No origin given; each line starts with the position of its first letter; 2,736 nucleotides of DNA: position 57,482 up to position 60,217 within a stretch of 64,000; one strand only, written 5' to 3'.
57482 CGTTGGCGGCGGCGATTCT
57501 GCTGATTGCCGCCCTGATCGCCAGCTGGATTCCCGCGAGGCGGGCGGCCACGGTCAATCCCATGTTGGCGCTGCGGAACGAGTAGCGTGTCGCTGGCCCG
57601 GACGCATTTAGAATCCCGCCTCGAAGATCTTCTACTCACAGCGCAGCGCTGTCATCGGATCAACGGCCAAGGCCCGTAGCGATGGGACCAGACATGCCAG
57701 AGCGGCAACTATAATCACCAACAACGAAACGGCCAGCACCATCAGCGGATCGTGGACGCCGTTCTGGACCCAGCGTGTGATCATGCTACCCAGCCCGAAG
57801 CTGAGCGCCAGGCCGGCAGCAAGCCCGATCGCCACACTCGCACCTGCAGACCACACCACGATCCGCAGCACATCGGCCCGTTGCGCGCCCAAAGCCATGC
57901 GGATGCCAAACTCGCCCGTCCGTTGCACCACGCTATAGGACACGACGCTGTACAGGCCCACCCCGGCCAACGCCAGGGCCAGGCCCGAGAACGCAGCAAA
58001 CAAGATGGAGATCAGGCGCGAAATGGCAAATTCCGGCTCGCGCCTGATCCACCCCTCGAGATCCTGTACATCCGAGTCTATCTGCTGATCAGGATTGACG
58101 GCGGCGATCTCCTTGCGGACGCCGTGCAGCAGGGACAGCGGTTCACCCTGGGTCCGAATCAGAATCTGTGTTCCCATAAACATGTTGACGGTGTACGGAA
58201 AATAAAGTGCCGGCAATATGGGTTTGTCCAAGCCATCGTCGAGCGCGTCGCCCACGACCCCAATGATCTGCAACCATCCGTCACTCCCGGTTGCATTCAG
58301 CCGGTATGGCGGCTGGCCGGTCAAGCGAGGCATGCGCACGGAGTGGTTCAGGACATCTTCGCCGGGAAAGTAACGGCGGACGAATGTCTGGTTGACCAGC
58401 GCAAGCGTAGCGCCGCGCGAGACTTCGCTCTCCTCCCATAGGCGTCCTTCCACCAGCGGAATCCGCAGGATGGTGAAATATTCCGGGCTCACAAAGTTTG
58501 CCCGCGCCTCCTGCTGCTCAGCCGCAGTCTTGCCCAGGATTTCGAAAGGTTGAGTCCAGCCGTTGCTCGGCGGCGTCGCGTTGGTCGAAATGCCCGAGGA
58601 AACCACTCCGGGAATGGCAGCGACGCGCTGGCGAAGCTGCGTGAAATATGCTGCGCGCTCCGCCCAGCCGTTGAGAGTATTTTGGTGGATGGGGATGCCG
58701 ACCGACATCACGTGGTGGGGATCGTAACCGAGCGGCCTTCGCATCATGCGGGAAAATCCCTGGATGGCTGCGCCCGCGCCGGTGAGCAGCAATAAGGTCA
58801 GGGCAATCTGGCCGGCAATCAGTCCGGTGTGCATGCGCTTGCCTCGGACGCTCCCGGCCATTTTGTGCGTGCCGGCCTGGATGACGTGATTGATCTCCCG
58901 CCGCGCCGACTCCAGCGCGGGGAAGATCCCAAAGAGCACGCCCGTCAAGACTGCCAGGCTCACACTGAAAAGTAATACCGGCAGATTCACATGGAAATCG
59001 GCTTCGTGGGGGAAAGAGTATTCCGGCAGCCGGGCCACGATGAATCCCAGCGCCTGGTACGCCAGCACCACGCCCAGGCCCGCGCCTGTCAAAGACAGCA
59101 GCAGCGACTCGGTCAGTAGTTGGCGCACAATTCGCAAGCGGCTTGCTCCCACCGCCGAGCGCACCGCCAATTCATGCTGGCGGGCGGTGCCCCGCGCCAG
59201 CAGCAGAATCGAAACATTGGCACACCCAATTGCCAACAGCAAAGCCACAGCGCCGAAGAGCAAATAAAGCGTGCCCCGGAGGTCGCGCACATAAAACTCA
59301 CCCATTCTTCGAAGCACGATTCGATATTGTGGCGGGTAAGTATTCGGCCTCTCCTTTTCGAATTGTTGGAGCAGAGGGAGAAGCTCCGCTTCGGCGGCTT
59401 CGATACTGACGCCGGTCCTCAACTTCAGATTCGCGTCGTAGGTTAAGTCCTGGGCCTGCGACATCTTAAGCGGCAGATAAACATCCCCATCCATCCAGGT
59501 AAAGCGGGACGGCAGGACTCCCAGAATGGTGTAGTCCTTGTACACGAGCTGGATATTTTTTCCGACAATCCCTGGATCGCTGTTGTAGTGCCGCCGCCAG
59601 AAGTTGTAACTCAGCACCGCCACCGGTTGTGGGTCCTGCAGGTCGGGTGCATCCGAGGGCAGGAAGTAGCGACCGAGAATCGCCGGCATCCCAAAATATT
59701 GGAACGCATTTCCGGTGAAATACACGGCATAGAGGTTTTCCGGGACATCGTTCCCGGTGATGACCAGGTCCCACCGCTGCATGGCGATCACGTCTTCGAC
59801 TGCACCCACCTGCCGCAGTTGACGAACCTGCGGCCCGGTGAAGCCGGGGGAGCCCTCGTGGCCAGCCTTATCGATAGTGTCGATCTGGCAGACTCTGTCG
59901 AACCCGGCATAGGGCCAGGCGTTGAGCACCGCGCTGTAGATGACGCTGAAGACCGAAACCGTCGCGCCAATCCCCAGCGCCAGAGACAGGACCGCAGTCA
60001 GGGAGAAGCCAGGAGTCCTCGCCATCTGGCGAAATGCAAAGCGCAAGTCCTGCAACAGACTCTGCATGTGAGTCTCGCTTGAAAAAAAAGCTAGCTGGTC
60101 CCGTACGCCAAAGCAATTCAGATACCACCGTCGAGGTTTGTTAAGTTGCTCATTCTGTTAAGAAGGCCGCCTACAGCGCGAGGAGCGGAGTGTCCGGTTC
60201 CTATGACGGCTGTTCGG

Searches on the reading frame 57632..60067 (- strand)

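Call 5: search_protein_families(library=pfam, proteins=[window:57632-60067:-])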
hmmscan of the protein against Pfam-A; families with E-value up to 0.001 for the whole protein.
window:57632-60067:- (811 aa): 2 families
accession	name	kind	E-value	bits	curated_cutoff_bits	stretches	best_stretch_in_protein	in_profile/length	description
PF12704.14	MacB_PCD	-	9e-36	124.5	27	2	22-229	1-204/207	MacB-like periplasmic core domain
PF02687.27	FtsX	-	1.2e-26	93.6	25.5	2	692-802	2-118/120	FtsX-like permease C-terminal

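Call 7: search_protein_families(library=ncbifam, proteins=[window:57632-60067:-], max_evalue=0.00001)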
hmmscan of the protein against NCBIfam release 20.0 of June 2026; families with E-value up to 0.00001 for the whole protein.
window:57632-60067:- (811 aa): 3 families
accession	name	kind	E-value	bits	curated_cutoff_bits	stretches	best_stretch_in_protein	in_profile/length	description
TIGR03434.1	ADOP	subfamily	4.1e-229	762.7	622.3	1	4-811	1-803/803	ADOP family duplicated permease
NF007826.0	PRK10535.1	equivalog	1.8e-24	86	966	2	117-390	372-639/648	macrolide ABC transporter ATP-binding protein/permease MacB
TIGR02212.1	lolCE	equivalog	8.3e-06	25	362.45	0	256-336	256-335/411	lipoprotein-releasing ABC transporter permease subunit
